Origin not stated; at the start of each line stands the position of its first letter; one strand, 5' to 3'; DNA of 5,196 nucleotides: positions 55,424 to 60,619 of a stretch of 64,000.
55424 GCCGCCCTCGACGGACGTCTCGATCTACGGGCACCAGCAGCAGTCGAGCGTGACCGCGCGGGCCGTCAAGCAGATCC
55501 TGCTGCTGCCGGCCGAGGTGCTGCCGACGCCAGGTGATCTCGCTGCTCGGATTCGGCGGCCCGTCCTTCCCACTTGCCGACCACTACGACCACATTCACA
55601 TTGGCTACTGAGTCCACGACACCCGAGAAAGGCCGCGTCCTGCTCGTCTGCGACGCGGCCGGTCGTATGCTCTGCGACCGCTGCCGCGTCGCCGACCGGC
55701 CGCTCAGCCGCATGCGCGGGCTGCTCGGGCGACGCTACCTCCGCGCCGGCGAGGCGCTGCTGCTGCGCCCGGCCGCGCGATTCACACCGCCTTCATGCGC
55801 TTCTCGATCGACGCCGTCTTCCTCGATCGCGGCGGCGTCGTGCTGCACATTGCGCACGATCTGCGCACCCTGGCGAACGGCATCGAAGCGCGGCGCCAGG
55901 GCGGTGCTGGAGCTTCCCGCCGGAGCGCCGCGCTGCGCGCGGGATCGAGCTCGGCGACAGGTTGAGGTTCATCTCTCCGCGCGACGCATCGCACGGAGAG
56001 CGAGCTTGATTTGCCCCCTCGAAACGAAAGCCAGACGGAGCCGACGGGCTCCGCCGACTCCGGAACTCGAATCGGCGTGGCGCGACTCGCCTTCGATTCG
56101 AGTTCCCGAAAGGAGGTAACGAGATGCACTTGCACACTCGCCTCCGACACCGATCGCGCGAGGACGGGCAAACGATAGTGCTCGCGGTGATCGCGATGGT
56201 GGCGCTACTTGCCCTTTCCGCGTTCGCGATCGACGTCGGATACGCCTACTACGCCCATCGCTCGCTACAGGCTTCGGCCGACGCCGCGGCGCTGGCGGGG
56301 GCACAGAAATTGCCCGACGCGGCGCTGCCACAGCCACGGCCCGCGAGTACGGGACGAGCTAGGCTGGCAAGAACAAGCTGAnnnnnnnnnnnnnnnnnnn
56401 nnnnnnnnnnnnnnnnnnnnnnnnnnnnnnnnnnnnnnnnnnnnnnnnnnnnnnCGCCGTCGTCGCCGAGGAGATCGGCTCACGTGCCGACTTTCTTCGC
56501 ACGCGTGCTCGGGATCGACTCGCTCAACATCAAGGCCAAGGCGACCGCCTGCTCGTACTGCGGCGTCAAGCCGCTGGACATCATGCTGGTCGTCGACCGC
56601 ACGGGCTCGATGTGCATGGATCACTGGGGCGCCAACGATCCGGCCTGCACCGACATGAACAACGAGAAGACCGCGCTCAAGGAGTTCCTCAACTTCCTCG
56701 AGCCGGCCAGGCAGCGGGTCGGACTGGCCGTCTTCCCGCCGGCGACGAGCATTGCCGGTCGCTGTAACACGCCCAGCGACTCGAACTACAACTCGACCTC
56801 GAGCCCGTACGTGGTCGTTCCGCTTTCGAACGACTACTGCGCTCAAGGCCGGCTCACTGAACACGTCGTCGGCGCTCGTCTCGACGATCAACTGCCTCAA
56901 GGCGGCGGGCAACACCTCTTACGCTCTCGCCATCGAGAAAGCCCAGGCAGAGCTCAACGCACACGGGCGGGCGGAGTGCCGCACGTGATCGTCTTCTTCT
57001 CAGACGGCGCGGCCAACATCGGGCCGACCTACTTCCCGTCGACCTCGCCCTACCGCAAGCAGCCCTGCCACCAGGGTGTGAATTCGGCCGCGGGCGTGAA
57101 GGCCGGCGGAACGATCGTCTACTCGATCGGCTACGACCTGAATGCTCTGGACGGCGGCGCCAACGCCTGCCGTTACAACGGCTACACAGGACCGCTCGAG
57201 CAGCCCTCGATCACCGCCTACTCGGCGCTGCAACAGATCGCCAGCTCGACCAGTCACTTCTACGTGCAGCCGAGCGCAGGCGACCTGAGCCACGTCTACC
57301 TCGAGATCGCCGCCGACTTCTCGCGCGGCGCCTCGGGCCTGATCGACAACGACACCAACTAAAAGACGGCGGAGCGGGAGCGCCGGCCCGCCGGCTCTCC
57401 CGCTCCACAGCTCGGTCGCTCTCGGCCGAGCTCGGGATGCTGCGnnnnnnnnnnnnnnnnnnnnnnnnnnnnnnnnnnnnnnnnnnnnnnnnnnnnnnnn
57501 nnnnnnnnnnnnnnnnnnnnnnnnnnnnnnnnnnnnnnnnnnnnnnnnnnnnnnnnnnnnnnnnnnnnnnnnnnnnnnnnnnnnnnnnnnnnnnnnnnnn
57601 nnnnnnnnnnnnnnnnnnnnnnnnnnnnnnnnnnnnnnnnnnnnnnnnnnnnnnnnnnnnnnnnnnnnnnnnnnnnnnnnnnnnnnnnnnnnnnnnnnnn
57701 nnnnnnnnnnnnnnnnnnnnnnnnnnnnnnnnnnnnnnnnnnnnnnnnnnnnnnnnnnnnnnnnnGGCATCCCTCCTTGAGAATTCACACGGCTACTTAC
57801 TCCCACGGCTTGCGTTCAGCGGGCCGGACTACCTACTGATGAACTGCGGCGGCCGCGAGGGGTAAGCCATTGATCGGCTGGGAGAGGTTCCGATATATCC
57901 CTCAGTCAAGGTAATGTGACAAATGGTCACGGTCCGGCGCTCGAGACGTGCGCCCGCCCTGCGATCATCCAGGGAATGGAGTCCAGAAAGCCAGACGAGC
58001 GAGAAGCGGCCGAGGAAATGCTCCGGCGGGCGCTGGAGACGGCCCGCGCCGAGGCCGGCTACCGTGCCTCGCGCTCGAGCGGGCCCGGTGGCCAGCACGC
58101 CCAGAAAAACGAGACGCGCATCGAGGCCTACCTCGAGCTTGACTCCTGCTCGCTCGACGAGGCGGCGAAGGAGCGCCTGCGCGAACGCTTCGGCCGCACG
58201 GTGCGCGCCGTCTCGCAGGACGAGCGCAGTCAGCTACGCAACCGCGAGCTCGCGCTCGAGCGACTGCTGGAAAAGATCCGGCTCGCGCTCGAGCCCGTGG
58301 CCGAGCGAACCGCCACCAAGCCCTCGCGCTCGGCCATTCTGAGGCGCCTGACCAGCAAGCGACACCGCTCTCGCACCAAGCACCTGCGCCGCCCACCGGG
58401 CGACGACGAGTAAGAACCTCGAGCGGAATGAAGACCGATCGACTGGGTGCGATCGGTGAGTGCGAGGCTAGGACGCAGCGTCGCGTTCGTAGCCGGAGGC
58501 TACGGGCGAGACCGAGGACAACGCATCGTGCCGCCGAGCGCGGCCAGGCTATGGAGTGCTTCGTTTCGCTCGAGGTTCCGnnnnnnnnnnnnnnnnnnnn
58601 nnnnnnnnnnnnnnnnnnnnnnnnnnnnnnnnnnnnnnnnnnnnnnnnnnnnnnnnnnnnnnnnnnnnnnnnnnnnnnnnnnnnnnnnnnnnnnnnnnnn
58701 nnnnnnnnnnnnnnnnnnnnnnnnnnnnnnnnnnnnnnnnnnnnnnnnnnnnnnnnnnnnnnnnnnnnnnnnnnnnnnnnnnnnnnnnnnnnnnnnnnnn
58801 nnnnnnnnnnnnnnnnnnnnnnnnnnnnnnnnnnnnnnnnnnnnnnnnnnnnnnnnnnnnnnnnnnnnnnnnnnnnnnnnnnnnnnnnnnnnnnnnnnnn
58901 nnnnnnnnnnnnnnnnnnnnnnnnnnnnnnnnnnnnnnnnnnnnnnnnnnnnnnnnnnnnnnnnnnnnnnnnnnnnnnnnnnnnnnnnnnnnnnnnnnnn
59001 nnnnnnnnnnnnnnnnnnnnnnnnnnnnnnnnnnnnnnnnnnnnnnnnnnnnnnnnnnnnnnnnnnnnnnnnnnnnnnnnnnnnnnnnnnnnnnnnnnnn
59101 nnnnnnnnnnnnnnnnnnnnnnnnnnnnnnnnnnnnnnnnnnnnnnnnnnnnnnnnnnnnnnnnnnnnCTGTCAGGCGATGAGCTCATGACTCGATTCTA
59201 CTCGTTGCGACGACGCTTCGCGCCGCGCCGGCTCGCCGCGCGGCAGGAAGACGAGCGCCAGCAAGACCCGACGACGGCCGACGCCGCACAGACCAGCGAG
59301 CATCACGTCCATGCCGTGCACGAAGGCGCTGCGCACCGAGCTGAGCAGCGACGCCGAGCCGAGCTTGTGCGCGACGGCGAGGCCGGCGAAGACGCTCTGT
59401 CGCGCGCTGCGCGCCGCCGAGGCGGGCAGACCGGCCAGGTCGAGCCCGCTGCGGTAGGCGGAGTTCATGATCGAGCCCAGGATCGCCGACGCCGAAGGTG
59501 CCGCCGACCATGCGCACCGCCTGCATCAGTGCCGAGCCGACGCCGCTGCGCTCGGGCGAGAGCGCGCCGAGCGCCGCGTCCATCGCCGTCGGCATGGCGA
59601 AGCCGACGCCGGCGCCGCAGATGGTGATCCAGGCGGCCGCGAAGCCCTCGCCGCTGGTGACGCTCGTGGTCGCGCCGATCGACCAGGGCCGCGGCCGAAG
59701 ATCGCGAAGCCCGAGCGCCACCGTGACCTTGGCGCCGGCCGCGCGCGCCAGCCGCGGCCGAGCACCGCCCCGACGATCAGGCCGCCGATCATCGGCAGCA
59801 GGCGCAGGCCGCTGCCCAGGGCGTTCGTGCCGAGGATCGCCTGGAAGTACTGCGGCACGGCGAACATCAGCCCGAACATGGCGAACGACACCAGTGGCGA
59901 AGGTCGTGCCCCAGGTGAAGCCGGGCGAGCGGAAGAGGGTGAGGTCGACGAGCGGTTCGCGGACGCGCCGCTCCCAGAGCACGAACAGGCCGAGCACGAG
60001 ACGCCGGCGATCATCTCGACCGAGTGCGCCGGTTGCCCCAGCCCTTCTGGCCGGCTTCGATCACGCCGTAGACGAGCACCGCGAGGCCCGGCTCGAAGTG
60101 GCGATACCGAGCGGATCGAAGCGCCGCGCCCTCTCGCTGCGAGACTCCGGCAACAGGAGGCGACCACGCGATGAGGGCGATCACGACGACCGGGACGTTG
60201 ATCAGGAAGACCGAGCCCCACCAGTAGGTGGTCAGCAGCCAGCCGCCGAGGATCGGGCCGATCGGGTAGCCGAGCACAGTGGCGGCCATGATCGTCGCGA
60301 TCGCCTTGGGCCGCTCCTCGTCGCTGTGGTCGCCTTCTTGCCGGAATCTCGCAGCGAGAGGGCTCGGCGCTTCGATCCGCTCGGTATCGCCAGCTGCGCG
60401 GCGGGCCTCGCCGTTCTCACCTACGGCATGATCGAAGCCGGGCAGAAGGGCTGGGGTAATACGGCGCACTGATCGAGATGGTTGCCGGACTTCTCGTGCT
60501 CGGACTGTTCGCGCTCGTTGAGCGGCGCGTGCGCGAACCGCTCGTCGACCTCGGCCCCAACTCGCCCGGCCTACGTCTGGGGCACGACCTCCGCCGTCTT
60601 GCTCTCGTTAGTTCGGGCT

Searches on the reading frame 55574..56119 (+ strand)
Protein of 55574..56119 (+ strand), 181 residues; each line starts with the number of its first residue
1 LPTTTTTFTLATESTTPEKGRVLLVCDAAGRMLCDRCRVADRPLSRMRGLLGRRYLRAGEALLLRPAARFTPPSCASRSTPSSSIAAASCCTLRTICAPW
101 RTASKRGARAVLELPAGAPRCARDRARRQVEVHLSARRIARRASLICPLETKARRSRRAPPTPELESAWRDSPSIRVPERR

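Call 12: search_protein_families(library=pfam, proteins=[window:55574-56119:+], max_evalue=0.01)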
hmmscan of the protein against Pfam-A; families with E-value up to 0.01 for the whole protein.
window:55574-56119:+ (181 aa): 1 family
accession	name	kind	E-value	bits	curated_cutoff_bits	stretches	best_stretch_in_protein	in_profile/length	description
PF02643.20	DUF192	-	0.00093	19.7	27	1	37-118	3-82/96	Uncharacterized ACR, COG1430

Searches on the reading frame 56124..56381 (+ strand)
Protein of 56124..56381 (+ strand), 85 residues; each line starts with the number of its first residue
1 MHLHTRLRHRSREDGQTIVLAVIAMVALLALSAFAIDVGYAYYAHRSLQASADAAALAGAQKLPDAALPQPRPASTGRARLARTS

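Call 12: search_protein_families(library=pfam, proteins=[window:56124-56381:+], max_evalue=0.01)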
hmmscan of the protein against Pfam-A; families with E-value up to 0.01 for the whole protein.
window:56124-56381:+ (85 aa): 2 families
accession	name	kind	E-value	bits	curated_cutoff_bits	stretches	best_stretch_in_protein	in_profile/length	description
PF13400.11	Tad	-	1.3e-12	48.3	22.3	1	15-61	1-46/47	Putative Flp pilus-assembly TadE/G-like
PF07811.17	TadE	-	0.0045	17.5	22.9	1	15-56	1-42/43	TadE-like protein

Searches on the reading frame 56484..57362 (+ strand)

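Call 12: search_protein_families(library=pfam, proteins=[window:56484-57362:+], max_evalue=0.01)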
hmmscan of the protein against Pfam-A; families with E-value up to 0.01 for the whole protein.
window:56484-57362:+ (292 aa): 2 families
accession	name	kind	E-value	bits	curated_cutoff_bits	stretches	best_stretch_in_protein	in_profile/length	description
PF00092.34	VWA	-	0.00088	20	23.8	1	32-268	1-168/174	von Willebrand factor type A domain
PF13519.12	VWA_2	-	0.0059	17.6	27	0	33-84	1-45/107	von Willebrand factor type A domain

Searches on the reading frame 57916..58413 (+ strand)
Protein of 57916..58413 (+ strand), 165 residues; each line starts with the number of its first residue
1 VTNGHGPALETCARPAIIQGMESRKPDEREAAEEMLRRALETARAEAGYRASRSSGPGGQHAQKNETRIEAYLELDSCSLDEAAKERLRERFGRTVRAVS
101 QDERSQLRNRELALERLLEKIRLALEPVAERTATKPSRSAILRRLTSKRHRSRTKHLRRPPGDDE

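Call 12: search_protein_families(library=pfam, proteins=[window:57916-58413:+], max_evalue=0.01)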
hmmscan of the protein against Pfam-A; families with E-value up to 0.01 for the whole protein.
window:57916-58413:+ (165 aa): 1 family
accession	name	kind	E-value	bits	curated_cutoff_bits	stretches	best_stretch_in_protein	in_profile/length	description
PF00472.26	RF-1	-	1.7e-12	47.8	35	1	48-156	13-107/116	RF-1 domain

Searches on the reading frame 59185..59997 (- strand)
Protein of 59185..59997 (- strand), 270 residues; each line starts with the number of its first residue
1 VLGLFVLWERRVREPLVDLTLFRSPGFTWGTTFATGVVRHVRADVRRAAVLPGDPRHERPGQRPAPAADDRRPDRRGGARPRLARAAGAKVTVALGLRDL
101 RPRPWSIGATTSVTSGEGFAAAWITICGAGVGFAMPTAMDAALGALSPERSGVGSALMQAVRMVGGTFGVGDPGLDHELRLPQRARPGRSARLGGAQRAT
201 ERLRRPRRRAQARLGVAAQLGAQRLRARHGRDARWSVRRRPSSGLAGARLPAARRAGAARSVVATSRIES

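Call 13: search_protein_families(library=pfam, proteins=[window:59185-59997:-], max_evalue=0.01)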
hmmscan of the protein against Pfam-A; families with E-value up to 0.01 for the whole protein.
window:59185-59997:- (270 aa): 1 family
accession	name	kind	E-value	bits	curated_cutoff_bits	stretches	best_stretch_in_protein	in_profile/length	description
PF07690.21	MFS_1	-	9.3e-05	21.9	33.4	1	111-169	288-346/347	Major Facilitator Superfamily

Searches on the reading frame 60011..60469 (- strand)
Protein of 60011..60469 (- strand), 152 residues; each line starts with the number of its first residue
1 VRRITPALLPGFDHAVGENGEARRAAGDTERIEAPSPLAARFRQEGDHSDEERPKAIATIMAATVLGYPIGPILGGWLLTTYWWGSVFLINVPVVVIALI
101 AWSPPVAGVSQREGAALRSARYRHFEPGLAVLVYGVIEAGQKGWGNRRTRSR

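Call 13: search_protein_families(library=pfam, proteins=[window:60011-60469:-], max_evalue=0.01)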
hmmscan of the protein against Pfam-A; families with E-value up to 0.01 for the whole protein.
window:60011-60469:- (152 aa): 1 family
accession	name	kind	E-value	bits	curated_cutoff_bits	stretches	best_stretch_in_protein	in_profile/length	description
PF07690.21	MFS_1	-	2.2e-12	47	33.4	1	50-104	116-173/347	Major Facilitator Superfamily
